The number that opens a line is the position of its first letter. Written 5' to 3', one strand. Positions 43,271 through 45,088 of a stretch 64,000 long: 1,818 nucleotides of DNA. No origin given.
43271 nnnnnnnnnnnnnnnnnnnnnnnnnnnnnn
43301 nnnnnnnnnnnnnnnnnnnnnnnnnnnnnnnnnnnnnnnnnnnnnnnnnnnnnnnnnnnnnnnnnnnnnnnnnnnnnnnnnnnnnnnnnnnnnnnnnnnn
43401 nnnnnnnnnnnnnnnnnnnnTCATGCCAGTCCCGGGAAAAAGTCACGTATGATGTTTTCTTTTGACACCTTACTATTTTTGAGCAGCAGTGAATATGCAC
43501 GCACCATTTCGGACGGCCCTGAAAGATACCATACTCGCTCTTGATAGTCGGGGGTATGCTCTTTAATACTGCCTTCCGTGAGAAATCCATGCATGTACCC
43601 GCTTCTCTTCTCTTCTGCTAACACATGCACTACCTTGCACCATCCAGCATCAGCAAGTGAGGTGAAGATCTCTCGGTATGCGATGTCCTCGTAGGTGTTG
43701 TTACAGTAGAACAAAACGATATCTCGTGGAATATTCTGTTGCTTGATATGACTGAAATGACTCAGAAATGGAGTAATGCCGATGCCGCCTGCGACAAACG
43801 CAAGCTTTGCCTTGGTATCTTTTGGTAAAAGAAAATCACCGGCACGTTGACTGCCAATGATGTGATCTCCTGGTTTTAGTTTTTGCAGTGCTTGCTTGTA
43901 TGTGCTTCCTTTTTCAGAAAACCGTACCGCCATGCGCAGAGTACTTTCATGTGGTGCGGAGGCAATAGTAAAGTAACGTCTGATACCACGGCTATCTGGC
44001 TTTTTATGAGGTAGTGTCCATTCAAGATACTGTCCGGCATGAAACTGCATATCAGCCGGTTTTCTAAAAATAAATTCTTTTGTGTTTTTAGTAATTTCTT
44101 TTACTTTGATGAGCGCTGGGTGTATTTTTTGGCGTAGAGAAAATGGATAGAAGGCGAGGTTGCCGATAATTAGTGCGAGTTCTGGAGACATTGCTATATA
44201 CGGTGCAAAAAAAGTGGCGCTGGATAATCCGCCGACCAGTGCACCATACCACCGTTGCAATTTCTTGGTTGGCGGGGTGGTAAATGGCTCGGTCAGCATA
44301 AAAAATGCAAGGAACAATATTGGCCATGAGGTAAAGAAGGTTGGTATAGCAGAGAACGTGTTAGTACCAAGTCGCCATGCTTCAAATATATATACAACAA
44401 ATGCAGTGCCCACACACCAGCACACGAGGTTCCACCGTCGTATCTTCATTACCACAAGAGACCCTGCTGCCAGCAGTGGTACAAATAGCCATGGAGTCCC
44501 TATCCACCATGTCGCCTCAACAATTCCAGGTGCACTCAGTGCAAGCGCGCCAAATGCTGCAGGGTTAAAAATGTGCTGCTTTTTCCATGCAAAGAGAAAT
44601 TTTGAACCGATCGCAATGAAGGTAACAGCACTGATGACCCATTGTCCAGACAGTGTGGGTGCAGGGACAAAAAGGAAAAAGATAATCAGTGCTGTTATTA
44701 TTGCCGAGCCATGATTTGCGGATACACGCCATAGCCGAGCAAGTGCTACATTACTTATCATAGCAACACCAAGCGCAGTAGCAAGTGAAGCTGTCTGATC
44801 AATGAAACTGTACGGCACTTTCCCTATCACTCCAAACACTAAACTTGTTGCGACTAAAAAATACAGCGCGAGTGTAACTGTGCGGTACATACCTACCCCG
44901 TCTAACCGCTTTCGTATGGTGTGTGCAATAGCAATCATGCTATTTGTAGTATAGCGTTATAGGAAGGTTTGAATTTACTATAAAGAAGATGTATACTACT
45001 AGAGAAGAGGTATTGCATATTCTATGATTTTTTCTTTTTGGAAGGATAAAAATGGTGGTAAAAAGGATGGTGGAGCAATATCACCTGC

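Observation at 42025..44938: Compact ApbE-dependent flavinylation/electron-transfer operon with an unusual RnfD-like::FNR-like fusion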

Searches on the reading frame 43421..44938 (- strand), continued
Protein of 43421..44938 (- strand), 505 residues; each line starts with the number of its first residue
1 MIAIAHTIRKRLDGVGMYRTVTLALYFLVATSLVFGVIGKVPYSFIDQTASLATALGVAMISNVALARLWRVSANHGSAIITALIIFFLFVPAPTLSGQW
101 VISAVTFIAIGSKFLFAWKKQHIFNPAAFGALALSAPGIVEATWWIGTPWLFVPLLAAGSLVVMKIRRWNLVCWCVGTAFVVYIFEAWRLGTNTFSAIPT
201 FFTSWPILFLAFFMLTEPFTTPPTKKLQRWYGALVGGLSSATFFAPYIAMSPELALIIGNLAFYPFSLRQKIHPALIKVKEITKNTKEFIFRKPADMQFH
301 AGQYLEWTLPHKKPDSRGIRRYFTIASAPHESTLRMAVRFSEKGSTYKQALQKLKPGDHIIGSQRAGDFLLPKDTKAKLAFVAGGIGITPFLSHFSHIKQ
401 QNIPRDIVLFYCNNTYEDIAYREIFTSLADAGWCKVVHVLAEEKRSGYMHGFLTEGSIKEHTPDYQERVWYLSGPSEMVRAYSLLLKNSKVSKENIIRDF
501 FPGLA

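Call 30: search_solved_structures(query=A2, max_evalue=0.001, show_alignments=0)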
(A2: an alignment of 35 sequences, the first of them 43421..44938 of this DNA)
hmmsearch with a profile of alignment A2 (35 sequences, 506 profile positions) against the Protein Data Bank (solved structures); distinct sequences matched with E-value up to 0.001: 121 (the best 60 are shown).
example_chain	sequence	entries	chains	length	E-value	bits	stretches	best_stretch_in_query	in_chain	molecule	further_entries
5ogx_A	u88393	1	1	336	1.4e-19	73.6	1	271-502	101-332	Cytochrome P450 reductase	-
7qty_A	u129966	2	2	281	1.2e-16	63.9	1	352-504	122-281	Na(+)-translocating NADH-quinone reductase subunit F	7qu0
7qu3_A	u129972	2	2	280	1.1e-15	60.7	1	351-504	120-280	Na(+)-translocating NADH-quinone reductase subunit F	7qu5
2r6h_A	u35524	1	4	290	1.5e-15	60.2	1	352-502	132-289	NADH:ubiquinone oxidoreductase, Na translocating, F subunit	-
1krh_A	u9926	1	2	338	3.6e-15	59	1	277-497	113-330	Benzoate 1,2-Dioxygenase Reductase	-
2eix_A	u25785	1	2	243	3.8e-15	58.9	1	276-493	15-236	NADH-cytochrome b5 reductase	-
4wqm_A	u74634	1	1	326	4e-15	58.9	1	273-502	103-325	Toluene-4-monooxygenase electron transfer component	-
8ad4_A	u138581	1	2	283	5.1e-15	58.5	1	352-504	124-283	Na(+)-translocating NADH-quinone reductase subunit F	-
4u9u_A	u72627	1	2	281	5.1e-15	58.5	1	352-504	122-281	Na(+)-translocating NADH-quinone reductase subunit F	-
4uaj_A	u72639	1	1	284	5.3e-15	58.5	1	352-504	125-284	Na(+)-translocating NADH-quinone reductase subunit F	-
7xk3_F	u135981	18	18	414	8e-15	57.9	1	352-504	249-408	Na(+)-translocating NADH-quinone reductase subunit F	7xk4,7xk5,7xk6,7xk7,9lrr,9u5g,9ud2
8a1t_F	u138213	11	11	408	1.1e-14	57.4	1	352-504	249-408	Na(+)-translocating NADH-quinone reductase subunit F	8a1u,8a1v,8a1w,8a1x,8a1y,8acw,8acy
8ad3_A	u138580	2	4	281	4e-14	55.6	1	352-500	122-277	Na(+)-translocating NADH-quinone reductase subunit F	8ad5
4eh1_A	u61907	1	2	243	9.4e-13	51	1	297-502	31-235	Flavohemoprotein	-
7rom_A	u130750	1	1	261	1.5e-12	50.4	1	316-494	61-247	NADH-cytochrome b5 reductase 1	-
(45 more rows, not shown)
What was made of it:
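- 43424..44128 (-): FNR-like domain of A (aa 271-505): FAD-binding beta-barrel with RYFT (43967..43978), and NAD(P)H-binding fold with GGIGITP (43769..43789). The profile hits NqrF and other FNR-family PDB chains (call 30).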

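Call 48: predict_structure(alignment_id=A2)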
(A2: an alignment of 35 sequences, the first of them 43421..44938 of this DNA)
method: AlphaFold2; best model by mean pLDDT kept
length: 505 residues; sequences in the alignment: 35
mean_pLDDT: 87.8   pTM: 0.83
mean pLDDT of the five models: 87.8, 87.1, 86.1, 84.6, 82.7
residues with pLDDT >= 90: 292; 70-90: 183; 50-70: 22; < 50: 8
segments of 3 or more residues with pLDDT < 50: 315-318, 502-505
pLDDT, mean of each block of 10 residues (from residue 1): 68 75 95 94 93 97 92 85 95 92 96 82 87 87 87 93 86 95 91 88 86 86 88 94 80 91 80 90 90 88 81 53 84 90 76 88 81 93 91 94 94 92 93 95 92 93 95 88 95 89 50
secondary structure, 60 per line:
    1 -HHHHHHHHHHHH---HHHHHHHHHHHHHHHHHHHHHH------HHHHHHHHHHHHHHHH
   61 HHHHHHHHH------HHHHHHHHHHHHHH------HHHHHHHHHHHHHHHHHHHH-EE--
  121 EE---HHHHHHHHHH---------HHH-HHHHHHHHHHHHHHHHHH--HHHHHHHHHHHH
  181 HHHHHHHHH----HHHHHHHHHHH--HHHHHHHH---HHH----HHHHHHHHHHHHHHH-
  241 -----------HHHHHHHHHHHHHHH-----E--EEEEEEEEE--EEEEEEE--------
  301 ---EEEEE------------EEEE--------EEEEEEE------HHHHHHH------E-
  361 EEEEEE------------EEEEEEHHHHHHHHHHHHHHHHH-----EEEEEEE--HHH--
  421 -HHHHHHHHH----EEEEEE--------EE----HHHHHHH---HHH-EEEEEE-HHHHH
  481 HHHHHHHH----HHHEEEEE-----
elements in order: H2-13 H17-38 H45-69 H76-89 H96-115 H126-135 H149-166 H169-189 H194-204 H207-214 H225-239 H252-266 E275-283 E286-292 E304-308 E321-324 E333-339 H346-352 E361-366 E379-384 H385-401 E407-413 H422-430 E435-440 H455-461 E469-474 H476-488 E496-500
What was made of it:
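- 44129..44938 (-): Membrane domain of A (aa 1-270): about 10 transmembrane segments, with the N-terminus and the end of the domain on the cytoplasmic side. Helices from the model (call 48).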

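Call 77: list_cluster_members(proteins=[window:43421-44938:-, window:42909-43370:-, window:42025-42909:-])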
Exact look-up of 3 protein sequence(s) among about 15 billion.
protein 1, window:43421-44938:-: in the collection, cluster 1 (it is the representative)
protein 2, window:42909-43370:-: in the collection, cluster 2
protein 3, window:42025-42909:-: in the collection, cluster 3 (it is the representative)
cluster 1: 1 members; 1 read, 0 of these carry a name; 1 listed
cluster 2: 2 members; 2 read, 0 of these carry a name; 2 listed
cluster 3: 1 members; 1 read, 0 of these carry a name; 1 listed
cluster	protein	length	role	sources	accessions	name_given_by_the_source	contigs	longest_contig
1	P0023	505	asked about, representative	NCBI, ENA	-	-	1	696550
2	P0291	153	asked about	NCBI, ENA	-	-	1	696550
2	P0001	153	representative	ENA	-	-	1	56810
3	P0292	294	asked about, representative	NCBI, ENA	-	-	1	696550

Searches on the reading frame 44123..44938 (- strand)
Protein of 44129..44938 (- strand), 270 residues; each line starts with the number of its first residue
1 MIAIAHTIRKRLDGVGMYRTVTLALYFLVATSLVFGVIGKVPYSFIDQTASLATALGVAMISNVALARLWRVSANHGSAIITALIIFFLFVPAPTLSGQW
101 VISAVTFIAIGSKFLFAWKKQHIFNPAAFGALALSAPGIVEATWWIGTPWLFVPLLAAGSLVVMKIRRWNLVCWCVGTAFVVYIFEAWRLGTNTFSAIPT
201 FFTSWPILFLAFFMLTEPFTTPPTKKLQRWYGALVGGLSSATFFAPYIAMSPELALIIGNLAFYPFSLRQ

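Call 31: search_solved_structures(query=window:44129-44938:-, max_evalue=10, show_alignments=3)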
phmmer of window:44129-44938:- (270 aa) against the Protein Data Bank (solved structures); distinct sequences matched with E-value up to 10: 0.
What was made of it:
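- Tried and rejected: N-domain of A against PDB sequences: phmmer found nothing (call 31).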

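Call 34: search_solved_structures(query=A3, max_evalue=10, show_alignments=4)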
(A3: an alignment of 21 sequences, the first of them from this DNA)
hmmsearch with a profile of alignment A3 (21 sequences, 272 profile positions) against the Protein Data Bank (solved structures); distinct sequences matched with E-value up to 10: 2.
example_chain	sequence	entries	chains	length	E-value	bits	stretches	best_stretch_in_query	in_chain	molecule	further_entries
8ahx_D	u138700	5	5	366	0.25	14.1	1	155-239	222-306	Ion-translocating oxidoreductase complex subunit D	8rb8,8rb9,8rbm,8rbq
5egi_A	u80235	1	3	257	0.41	13.4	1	47-127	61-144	Uncharacterized protein Y57A10A.10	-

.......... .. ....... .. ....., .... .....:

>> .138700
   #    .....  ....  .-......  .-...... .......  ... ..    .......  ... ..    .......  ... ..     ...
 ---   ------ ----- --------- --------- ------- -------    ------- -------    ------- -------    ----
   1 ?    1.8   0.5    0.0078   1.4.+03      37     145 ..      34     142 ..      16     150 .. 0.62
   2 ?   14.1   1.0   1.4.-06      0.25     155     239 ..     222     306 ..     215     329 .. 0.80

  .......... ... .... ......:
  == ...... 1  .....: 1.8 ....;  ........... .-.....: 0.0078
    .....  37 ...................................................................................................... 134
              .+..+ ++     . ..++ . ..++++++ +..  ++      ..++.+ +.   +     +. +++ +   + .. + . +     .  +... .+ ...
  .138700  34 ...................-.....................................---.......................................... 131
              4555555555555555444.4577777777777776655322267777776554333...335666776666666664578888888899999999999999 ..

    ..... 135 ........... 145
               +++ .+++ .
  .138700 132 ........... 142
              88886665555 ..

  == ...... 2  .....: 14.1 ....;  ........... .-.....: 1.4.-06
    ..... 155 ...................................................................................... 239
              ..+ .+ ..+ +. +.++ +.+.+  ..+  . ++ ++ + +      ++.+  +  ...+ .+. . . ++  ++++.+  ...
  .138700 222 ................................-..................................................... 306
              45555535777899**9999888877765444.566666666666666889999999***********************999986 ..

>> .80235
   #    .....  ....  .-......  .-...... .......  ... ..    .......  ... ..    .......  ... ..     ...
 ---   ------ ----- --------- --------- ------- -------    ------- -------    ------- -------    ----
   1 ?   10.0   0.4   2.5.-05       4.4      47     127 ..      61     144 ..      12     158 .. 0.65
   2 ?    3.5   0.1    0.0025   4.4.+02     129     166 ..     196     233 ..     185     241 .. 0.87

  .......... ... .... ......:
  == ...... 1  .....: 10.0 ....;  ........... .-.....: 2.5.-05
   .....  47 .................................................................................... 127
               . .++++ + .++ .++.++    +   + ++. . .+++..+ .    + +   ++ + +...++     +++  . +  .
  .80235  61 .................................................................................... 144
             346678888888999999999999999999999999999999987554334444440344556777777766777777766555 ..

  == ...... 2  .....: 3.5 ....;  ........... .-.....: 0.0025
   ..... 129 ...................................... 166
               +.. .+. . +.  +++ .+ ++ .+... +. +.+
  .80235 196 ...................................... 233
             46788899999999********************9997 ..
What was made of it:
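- Tried and rejected: The profile found RnfD only at E 0.25 (call 34).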

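Call 59: find_related_loci(query=A3, collection=genome_contigs, flank=5000)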
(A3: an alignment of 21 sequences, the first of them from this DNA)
Query A3 (272 aa) in genome_contigs; peptide patterns used: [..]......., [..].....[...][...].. (x = any residue, [..] = any of these).
599 stretches matched a pattern (row limit reached: there are more); 578 encode a relative of the query (tblastn E <= 1e-3); the best 80 are kept; 80 distinct loci.
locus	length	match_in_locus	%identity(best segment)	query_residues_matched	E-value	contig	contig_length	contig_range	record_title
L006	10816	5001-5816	69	1-272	4e-114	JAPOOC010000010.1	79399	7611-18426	MAG: Candidatus Kaiserbacteria bacterium isolate APA_bin_25 c_000000485051, whole genome shotgun sequence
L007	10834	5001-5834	56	4-272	1e-90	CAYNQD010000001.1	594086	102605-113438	MAG TPA_asm: uncultured Candidatus Saccharibacteria bacterium isolate SRP344714_co2_382 genome assembly, contig: NODE_6_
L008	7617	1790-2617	55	6-272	4e-87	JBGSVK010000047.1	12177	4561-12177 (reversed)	MAG: Candidatus Paceibacteria bacterium isolate JTS-AC455 k141_2843858, whole genome shotgun sequence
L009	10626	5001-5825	54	8-272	1e-86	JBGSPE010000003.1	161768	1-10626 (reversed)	MAG: Candidatus Paceibacteria bacterium isolate JTS-AC297 k141_1172213, whole genome shotgun sequence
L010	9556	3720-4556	53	4-272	4e-85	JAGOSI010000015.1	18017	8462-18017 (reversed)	MAG: Candidatus Paceibacterota bacterium isolate Gw_Eff_bin_314 Gw_Eff_6677_length_18017_cov_8.348742, whole genome shot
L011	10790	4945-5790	52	1-272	5e-85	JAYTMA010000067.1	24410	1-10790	MAG: bacterium isolate GFS_3428 GFS_3428_66, whole genome shotgun sequence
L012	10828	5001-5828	51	6-272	3e-84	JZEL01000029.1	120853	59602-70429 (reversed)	MAG: Parcubacteria bacterium OLB19 UZ19_OD100CONTIG000029, whole genome shotgun sequence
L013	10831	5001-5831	49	6-272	1e-78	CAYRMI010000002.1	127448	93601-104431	MAG TPA_asm: uncultured Candidatus Saccharibacteria bacterium isolate SRP300315_co1_16 genome assembly, contig: NODE_62_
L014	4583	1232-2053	55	4-264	2e-78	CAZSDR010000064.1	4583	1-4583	MAG TPA_asm: uncultured Candidatus Saccharibacteria bacterium isolate SRP329715_co2_182 genome assembly, contig: NODE_32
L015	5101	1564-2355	50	9-272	4e-77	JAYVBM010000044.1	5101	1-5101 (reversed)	MAG: Candidatus Paceibacterota bacterium isolate GL28_UP_metabat_94 GL28_UP_metabat_94_43, whole genome shotgun sequence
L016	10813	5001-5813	50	10-272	3e-76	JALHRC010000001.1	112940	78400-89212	MAG: Candidatus Paceibacterota bacterium isolate maxbin.077 c_000000001098, whole genome shotgun sequence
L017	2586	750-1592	50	1-272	1e-77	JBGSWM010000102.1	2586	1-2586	MAG: Candidatus Paceibacteria bacterium isolate JTS-AC481 k141_3746355, whole genome shotgun sequence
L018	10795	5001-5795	51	8-272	4e-76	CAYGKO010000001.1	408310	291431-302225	MAG TPA_asm: uncultured Candidatus Saccharibacteria bacterium isolate ERP117304_co1_170 genome assembly, contig: NODE_14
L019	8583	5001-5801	51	6-272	2e-74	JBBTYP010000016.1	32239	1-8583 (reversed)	MAG: Patescibacteria group bacterium isolate H41-bin057_1 H41_bin057_1_000000000016, whole genome shotgun sequence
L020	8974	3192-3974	49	12-272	8e-73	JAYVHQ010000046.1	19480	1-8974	MAG: Candidatus Kaiserbacteria bacterium isolate GL49_Down_metabinner_27 GL49_Down_metabinner_27_45, whole genome shotgu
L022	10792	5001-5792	47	9-272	9e-72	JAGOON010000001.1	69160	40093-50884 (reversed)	MAG: Candidatus Paceibacterota bacterium isolate Gw_Bodden_bin_22 Gw_Bodden_456_length_69160_cov_6.263410, whole genome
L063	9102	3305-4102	38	12-271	3e-42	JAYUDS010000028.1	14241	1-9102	MAG: Candidatus Adlerbacteria bacterium isolate GFS_7244 GFS_7244_27, whole genome shotgun sequence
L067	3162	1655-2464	38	6-272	4e-41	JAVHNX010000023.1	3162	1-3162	MAG: Candidatus Paceibacterota bacterium isolate WB02no17_34_18 NODE_26486_length_3162_cov_10.907950, whole genome shotg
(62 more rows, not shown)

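Call 83: search_protein_families(library=pfam, proteins=[L067:442-900:+, L067:903-1652:+, L063:2494-3252:+, L022:6528-7121:-], max_evalue=0.01)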
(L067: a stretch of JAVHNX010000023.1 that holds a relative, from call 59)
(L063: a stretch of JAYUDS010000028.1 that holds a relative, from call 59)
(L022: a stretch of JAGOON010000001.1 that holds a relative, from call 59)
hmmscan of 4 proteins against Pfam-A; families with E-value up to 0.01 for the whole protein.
L067:442-900:+ (152 aa): 1 family
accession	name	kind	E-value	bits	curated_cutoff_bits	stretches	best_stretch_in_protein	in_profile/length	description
PF04205.19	FMN_bind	-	4.6e-09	37.3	22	1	73-147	2-76/77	FMN-binding domain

L067:903-1652:+ (249 aa): 1 family
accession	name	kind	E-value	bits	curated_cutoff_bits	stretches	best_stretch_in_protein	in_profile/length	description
PF02424.20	ApbE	-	7.4e-40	137.6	25.6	2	93-226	126-263/266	ApbE family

L063:2494-3252:+ (252 aa): 1 family
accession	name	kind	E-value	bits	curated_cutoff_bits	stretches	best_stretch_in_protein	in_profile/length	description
PF02424.20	ApbE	-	4.8e-41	141.5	25.6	2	94-224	127-259/266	ApbE family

L022:6528-7121:- (197 aa): 0 families
